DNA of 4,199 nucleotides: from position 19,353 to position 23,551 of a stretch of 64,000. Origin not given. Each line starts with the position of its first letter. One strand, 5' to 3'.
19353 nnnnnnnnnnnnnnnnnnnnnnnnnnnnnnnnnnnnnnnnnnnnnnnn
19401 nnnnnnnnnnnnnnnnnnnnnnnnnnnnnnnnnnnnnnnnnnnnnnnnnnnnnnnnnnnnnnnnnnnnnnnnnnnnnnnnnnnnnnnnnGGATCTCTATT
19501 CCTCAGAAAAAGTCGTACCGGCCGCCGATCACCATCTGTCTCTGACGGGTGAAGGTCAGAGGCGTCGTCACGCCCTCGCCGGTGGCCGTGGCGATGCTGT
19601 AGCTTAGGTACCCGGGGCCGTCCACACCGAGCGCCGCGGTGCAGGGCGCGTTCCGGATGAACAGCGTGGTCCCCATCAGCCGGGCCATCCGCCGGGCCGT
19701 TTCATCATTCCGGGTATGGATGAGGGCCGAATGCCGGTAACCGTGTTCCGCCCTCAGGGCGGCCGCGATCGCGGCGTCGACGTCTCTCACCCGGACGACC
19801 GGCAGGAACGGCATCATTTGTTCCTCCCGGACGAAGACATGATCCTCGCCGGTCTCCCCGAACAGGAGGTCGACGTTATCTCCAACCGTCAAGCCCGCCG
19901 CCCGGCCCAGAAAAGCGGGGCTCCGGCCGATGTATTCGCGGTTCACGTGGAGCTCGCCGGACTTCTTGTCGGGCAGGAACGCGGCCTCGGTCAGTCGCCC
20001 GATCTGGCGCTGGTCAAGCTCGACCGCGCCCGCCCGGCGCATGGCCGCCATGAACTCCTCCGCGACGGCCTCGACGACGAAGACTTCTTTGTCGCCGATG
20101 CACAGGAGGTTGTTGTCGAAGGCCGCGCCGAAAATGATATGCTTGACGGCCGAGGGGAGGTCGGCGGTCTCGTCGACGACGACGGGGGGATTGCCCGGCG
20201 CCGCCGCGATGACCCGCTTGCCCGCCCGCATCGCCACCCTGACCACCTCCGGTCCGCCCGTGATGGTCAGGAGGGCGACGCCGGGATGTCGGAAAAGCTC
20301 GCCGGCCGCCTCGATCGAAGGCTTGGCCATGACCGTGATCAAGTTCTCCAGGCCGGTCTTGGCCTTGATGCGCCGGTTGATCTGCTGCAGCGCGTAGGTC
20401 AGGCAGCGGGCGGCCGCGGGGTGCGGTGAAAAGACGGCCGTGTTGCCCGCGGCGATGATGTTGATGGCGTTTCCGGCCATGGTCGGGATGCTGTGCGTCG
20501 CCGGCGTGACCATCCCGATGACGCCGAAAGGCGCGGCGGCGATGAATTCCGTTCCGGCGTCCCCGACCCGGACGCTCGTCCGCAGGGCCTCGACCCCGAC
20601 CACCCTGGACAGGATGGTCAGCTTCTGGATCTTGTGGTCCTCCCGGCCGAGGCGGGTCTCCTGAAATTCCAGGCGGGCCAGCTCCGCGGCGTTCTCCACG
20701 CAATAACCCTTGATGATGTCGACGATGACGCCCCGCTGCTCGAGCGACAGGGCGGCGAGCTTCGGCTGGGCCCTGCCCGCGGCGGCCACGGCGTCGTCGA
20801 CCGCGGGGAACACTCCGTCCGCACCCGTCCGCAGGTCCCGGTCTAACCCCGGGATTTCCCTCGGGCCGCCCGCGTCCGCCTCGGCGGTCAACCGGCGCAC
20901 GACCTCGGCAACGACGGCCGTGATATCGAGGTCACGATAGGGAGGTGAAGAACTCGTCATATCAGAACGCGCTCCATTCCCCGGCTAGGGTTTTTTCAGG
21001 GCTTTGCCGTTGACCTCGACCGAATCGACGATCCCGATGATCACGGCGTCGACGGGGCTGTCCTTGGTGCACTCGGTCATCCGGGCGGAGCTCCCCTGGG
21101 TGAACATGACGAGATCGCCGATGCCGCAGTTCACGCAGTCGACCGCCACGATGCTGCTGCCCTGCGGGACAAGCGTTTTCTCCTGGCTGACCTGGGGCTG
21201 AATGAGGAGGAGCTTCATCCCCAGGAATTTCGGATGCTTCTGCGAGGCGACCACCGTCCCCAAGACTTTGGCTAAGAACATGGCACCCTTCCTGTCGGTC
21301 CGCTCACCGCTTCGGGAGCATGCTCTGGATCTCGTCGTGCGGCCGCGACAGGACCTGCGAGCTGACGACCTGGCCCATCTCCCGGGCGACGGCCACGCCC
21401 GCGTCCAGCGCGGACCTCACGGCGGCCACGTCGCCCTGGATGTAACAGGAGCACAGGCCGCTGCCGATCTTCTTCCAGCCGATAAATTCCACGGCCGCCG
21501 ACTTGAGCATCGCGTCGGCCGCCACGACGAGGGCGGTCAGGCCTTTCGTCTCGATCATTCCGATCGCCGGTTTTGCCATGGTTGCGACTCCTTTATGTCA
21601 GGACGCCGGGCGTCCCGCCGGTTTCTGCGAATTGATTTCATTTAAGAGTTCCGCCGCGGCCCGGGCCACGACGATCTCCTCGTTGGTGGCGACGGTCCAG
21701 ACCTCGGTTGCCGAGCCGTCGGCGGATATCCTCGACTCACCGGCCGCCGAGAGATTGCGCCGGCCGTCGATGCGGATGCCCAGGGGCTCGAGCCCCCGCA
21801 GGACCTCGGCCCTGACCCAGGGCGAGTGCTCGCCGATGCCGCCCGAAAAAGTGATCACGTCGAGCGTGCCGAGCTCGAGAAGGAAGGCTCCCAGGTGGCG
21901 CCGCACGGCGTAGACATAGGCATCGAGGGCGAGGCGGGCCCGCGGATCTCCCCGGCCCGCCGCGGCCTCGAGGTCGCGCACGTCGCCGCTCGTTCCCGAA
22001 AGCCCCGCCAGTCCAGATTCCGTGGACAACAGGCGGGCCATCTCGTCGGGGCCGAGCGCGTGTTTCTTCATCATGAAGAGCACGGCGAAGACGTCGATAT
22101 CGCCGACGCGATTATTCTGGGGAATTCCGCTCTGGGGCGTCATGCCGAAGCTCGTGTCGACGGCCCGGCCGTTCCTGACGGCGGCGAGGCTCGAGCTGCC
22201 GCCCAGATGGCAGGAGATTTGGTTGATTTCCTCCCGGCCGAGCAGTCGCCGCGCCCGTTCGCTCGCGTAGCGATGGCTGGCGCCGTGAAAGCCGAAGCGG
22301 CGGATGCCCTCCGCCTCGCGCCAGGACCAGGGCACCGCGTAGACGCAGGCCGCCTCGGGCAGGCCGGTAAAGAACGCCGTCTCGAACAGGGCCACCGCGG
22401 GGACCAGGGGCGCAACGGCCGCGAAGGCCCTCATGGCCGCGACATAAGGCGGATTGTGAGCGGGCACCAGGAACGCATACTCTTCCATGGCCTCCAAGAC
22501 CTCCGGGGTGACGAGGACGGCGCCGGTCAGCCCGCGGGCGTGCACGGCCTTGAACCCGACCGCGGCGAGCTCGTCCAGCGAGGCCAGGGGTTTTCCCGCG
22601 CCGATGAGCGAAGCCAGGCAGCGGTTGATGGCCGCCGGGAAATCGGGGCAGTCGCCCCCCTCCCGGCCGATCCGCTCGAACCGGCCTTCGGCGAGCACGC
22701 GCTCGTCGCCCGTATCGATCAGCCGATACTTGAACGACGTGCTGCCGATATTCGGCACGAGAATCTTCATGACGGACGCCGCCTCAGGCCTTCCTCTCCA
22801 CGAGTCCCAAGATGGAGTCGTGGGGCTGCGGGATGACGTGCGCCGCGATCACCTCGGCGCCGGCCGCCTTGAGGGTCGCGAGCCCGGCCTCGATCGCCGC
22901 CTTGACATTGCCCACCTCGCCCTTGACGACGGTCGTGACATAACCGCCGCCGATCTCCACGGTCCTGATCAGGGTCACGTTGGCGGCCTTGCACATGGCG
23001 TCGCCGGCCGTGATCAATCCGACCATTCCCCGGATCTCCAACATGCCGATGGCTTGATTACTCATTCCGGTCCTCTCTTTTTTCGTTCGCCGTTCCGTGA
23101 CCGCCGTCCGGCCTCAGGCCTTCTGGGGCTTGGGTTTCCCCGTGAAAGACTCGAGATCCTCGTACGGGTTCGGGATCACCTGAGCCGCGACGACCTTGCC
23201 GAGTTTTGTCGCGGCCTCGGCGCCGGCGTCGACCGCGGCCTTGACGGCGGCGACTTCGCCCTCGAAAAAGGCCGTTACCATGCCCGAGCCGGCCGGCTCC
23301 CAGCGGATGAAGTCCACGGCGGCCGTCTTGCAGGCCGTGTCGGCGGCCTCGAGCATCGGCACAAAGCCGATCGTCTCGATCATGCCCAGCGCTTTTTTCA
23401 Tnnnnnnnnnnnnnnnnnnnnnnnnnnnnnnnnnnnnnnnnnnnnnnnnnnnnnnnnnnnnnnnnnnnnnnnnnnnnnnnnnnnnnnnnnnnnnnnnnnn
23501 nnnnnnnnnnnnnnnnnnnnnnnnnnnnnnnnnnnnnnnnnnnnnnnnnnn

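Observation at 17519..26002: Complete 12-gene aldolase-associated (PVM-like) bacterial microcompartment operon, followed by two tRNA genes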

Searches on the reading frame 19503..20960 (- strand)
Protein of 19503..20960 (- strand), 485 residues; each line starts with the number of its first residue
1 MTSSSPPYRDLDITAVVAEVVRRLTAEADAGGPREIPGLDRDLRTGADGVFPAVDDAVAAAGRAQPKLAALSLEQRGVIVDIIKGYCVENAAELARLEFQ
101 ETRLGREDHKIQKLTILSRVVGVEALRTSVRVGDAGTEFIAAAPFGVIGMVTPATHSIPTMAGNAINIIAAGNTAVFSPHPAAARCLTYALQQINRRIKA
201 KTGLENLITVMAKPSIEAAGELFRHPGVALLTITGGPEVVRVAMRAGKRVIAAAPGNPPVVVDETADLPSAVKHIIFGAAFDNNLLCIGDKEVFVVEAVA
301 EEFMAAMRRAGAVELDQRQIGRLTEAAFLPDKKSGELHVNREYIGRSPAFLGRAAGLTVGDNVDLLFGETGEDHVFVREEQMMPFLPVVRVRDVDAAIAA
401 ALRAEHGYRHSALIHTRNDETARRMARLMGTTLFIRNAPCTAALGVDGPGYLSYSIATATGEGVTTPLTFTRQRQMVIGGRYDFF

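Call 5: search_protein_families(library=pfam, proteins=[window:19503-20960:-], max_evalue=0.01)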
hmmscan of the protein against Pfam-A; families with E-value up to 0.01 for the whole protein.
window:19503-20960:- (485 aa): 1 family
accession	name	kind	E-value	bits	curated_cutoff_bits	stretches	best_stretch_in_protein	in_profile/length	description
PF00171.27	Aldedh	-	3.1e-32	112.2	23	2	53-309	30-291/461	Aldehyde dehydrogenase family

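Call 27: find_encoding_contigs(protein=window:19503-20960:-, flank=10000, max_places=4)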
Protein window:19503-20960:- (485 aa): 1 contig read that carries it; 1 place shown.
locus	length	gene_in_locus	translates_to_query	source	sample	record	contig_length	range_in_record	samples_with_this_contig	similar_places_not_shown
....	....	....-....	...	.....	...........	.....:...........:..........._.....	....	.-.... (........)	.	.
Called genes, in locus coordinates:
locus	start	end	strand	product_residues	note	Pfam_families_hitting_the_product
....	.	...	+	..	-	?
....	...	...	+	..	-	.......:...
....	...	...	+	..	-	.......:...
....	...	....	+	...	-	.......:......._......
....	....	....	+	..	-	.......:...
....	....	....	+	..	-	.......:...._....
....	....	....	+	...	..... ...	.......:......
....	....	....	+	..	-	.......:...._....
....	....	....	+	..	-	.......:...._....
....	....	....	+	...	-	?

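Call 72: search_protein_families(library=ncbifam, proteins=[window:19503-20960:-], max_evalue=0.00001)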
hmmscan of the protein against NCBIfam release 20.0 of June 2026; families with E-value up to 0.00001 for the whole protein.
window:19503-20960:- (485 aa): 32 families (the best 25 are shown)
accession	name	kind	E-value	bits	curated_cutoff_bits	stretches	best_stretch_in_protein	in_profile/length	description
NF011927.0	PRK15398.1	subfamily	9.9e-160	532.2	403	1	11-480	4-460/465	aldehyde dehydrogenase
NF010378.0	PRK13805.1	equivalog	4.2e-56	190.3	951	1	53-442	15-408/872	bifunctional acetaldehyde-CoA/alcohol dehydrogenase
TIGR02518.1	EutH_ACDH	equivalog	5.1e-50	170.7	620.1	1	56-439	12-398/488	acetaldehyde dehydrogenase (acetylating)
NF047625.1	AcylSulfactDhSauS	equivalog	1.1e-39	136.5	600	1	54-445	6-402/464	acylating sulfoacetaldehyde dehydrogenase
NF040648.1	lactal_redase_Meth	equivalog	2.7e-20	72.8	650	1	55-431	36-416/463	lactaldehyde dehydrogenase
TIGR01804.1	BADH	equivalog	1.9e-17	62.9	668.6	1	52-308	35-297/467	betaine-aldehyde dehydrogenase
NF006916.0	PRK09407.1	equivalog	9.3e-17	60.8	521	1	33-310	37-320/526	succinic semialdehyde dehydrogenase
NF050084.1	pip_6_carb_DH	equivalog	1.9e-16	60.1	730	1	143-430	116-411/475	L-piperidine-6-carboxylate dehydrogenase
NF010000.0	PRK13473.1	subfamily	6.4e-16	58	615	1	52-429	39-425/475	aminobutyraldehyde dehydrogenase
NF052305.1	DioxValDhHalo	equivalog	3.9e-15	55.7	750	1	139-426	136-428/483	2,5-dioxovalerate dehydrogenase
NF045736.1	PaDhStyDRhodo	equivalog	9e-15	54.2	800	1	43-428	31-429/479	phenylacetaldehyde dehydrogenase StyD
TIGR03250.1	PhnAcAld_DH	equivalog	1.3e-14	53.7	635.65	1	146-439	141-432/472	phosphonoacetaldehyde dehydrogenase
NF006992.0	PRK09457.1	subfamily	1.5e-14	53.5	514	1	45-309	30-300/487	succinylglutamate-semialdehyde dehydrogenase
NF042993.1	AlphKGSA_gudD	equivalog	2.9e-14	52.7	770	1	53-306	43-302/481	alpha-ketoglutaric semialdehyde dehydrogenase GucD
TIGR02299.1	HpaE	equivalog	5.1e-14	51.7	638.35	1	42-432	28-432/488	5-carboxymethyl-2-hydroxymuconate semialdehyde dehydrogenase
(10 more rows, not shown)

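Call 76: find_homologous_proteins(query=window:19503-20960:-, max_evalue=1e-30)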
Query window:19503-20960:- (485 aa): 7923 proteins with E <= 1e-30 among 8000 candidates; the best 120 are listed.
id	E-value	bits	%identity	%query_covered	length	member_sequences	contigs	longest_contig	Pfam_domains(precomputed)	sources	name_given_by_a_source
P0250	0.0e+0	1043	99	100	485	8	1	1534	PF00171.28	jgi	jgi:aldehyde dehydrogenase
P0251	1.7e-280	949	89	100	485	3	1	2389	PF00171.28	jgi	-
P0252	5.9e-280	947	90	100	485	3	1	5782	PF00171.28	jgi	jgi:acyl-CoA reductase-like NAD-dependent aldehyde dehydrogenase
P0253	3.4e-272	921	87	100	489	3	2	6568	PF00171.28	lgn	-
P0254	1.2e-254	863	81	100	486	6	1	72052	PF00171.28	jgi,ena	-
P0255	4.0e-254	862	81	100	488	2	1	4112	PF00171.28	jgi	jgi:aldehyde dehydrogenase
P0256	6.5e-248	841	78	100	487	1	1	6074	PF00171.28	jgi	jgi:aldehyde dehydrogenase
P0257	1.6e-244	830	79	99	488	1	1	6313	PF00171.28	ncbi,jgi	-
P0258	4.4e-207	707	67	100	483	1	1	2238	PF00171.28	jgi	jgi:aldehyde dehydrogenase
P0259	3.5e-184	631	61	98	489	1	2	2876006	PF00171.28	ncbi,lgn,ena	-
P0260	3.1e-178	612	60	98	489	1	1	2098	PF00171.28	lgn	-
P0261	2.2e-176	605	60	98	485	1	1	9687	PF00171.28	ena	-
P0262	7.2e-176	604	59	99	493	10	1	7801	PF00171.28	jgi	-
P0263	9.7e-176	603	64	96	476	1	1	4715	PF00171.28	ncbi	-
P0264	1.5e-175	603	60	98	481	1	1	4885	PF00171.28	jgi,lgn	jgi:aldehyde dehydrogenase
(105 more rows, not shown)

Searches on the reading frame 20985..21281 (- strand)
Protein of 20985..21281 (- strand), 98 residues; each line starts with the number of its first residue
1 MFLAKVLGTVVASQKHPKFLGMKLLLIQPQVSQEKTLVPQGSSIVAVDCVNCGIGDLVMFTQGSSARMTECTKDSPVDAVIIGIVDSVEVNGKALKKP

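Call 5: search_protein_families(library=pfam, proteins=[window:20985-21281:-], max_evalue=0.01)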
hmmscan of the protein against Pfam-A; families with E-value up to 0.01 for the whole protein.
window:20985-21281:- (98 aa): 1 family
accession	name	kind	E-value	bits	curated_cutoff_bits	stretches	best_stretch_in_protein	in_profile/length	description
PF03319.19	EutN_CcmL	-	3.6e-28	98.3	25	1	1-86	1-83/83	Ethanolamine utilisation protein EutN/carboxysome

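Call 72: search_protein_families(library=ncbifam, proteins=[window:20985-21281:-], max_evalue=0.00001)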
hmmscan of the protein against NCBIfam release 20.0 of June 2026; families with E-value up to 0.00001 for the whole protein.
window:20985-21281:- (98 aa): 3 families
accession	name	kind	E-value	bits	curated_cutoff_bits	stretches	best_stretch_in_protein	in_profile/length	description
NF053795.1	beta_CO2some_L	equivalog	4.5e-22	78.3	125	1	1-95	1-92/99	beta-carboxysome shell vertex protein CcmL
NF011992.0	PRK15448.1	equivalog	1e-14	54.4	118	1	1-95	1-92/95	ethanolamine utilization microcompartment protein EutN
TIGR02703.2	carboxysome_A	equivalog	1e-10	41.8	120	1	1-87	1-79/81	alpha-carboxysome shell vertex protein CsoS4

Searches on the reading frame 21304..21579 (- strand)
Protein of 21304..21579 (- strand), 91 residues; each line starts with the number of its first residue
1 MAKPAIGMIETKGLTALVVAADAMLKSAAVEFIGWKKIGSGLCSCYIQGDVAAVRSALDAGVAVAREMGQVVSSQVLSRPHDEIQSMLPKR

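Call 5: search_protein_families(library=pfam, proteins=[window:21304-21579:-], max_evalue=0.01)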
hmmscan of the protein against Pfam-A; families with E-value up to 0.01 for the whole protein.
window:21304-21579:- (91 aa): 1 family
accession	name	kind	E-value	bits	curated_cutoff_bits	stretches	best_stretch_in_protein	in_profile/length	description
PF00936.24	BMC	-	1.2e-26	92.9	24.5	1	5-80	1-75/75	BMC domain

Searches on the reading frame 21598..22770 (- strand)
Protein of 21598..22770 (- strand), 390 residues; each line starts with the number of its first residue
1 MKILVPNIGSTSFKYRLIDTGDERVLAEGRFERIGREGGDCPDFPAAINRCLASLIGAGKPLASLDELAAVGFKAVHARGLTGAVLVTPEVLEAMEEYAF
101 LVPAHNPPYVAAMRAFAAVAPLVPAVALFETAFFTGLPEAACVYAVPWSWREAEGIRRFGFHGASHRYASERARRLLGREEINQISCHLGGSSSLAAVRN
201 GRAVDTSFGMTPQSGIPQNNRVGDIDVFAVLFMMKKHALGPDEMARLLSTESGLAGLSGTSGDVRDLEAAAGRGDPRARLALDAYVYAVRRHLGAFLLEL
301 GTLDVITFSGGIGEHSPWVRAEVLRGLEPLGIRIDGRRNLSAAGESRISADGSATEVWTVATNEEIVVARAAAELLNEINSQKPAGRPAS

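Call 5: search_protein_families(library=pfam, proteins=[window:21598-22770:-], max_evalue=0.01)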
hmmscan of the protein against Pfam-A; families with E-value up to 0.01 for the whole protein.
window:21598-22770:- (390 aa): 1 family
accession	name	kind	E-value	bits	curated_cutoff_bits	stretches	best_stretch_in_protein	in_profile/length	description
PF00871.23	Acetate_kinase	-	8.6e-94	314.8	22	1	2-370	1-392/392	Acetokinase family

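Call 72: search_protein_families(library=ncbifam, proteins=[window:21598-22770:-], max_evalue=0.00001)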
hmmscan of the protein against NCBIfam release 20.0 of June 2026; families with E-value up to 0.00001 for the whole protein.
window:21598-22770:- (390 aa): 8 families
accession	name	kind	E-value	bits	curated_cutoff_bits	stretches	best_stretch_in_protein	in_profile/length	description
TIGR00016.1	ackA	subfamily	1.3e-90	304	293.4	1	1-375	4-403/405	acetate/propionate family kinase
NF009063.0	PRK12397.1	equivalog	2e-83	280.3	659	1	2-372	4-389/404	acetate/propionate family kinase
NF009045.0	PRK12379.1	equivalog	1.1e-75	254.9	580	1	3-376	7-393/402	propionate kinase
NF005520.0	PRK07157.1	equivalog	9.5e-74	248.9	561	1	1-376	3-398/400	acetate kinase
NF005462.0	PRK07058.1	equivalog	3.5e-62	210.7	486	1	63-378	81-392/396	acetate/propionate family kinase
NF009099.0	PRK12440.1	equivalog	5.4e-61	206.7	693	1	56-376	72-397/397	acetate/propionate family kinase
NF002834.0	PRK03011.1-5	subfamily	8.3e-21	74.5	222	1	157-317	150-311/357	butyrate kinase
TIGR02707.1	butyr_kinase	equivalog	3.9e-17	62.3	289.1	1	165-318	160-309/351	butyrate kinase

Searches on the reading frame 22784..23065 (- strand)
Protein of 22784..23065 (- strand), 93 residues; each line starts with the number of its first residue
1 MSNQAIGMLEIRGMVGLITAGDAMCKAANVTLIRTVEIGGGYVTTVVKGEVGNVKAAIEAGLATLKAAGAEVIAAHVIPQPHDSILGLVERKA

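Call 5: search_protein_families(library=pfam, proteins=[window:22784-23065:-], max_evalue=0.01)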
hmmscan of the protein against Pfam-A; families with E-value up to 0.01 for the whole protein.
window:22784-23065:- (93 aa): 1 family
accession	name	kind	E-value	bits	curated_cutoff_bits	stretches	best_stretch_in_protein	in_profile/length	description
PF00936.24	BMC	-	2.5e-23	82.2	24.5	1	5-81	1-75/75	BMC domain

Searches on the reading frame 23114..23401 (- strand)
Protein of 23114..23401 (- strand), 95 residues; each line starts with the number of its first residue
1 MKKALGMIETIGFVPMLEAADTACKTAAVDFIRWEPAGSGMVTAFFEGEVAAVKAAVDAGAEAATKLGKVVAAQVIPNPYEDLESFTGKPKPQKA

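Call 5: search_protein_families(library=pfam, proteins=[window:23114-23401:-], max_evalue=0.01)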
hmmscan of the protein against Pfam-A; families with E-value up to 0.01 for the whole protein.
window:23114-23401:- (95 aa): 1 family
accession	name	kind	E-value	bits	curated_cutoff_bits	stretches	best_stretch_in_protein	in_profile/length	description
PF00936.24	BMC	-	4.2e-26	91.1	24.5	1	4-79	1-75/75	BMC domain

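Call 72: search_protein_families(library=ncbifam, proteins=[window:23114-23401:-], max_evalue=0.00001)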
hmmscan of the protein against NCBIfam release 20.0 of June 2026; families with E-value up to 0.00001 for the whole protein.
window:23114-23401:- (95 aa): 4 families
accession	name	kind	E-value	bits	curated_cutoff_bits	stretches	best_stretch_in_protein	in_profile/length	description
NF012018.0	PRK15474.1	equivalog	1.7e-22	79.6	133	1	3-85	2-84/97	ethanolamine utilization microcompartment protein EutM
NF053791.1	BMC_CsoS1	equivalog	1.8e-19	69.8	166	1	4-85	8-90/93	alpha-carboxysome major shell protein CsoS1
NF053792.1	beta_CO2some_O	equivalog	2.2e-19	69.8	270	1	2-85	111-194/205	beta-carboxysome assembly protein CcmO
NF012010.0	PRK15466.1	equivalog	8.8e-15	55.1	218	1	1-86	1-86/166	ethanolamine utilization microcompartment protein EutK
